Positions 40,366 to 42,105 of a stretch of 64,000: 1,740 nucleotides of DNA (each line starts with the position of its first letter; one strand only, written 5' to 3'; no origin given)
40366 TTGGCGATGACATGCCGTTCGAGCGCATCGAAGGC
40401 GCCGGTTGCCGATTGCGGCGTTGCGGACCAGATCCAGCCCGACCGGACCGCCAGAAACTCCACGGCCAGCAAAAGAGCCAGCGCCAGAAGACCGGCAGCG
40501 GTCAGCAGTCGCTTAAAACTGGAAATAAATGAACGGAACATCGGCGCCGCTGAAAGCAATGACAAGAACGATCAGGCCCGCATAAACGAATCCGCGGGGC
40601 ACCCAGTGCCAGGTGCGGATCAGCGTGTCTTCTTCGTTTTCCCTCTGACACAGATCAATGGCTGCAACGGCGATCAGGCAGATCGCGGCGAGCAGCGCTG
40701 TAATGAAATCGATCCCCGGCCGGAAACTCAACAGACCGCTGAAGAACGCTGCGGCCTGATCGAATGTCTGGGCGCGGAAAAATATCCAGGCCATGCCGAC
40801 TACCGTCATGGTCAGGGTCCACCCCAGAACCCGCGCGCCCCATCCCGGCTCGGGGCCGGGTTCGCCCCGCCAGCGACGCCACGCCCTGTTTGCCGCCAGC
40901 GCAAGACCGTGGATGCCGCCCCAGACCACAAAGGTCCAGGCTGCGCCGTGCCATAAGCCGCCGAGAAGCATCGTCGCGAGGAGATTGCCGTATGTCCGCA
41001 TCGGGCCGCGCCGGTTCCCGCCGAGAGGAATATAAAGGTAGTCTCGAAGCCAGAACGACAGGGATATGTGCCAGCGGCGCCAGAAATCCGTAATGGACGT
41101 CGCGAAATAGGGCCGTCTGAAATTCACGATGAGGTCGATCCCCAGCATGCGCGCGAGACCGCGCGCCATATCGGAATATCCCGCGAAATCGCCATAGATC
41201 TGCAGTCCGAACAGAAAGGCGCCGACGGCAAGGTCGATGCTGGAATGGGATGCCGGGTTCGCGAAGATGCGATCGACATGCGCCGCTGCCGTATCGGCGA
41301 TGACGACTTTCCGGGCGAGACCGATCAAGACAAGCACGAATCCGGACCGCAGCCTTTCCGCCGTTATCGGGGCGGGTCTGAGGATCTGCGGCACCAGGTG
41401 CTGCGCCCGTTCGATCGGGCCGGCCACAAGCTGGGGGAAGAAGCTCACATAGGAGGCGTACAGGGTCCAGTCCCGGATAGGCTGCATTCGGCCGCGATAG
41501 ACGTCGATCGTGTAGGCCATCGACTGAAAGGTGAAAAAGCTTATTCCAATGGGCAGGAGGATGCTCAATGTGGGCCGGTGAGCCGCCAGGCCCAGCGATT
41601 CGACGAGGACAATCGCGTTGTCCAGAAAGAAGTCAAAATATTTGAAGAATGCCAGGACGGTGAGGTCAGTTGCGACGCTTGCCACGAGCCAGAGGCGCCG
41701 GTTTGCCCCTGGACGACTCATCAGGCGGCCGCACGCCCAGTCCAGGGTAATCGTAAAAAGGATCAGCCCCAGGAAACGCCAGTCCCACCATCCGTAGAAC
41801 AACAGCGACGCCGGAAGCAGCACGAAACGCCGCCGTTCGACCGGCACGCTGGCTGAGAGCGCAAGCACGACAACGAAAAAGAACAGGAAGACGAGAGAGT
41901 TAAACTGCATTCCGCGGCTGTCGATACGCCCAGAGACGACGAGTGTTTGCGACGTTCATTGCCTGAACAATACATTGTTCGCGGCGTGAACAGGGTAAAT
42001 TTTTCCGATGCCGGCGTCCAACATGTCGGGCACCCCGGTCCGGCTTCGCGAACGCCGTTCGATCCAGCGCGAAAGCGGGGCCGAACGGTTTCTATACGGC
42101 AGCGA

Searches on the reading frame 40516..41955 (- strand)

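Call 11: search_protein_families(library=pfam, proteins=[window:40516-41955:-], max_evalue=0.001)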
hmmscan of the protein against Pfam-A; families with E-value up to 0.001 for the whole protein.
window:40516-41955:- (480 aa): 2 families
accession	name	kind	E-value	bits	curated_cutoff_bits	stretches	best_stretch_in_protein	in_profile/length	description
PF03062.24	MBOAT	-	1.1e-28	100.9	27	1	166-379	84-316/337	MBOAT, membrane-bound O-acyltransferase family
PF13813.11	MBOAT_2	-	0.0007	20.3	25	0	279-339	5-67/85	Membrane bound O-acyl transferase family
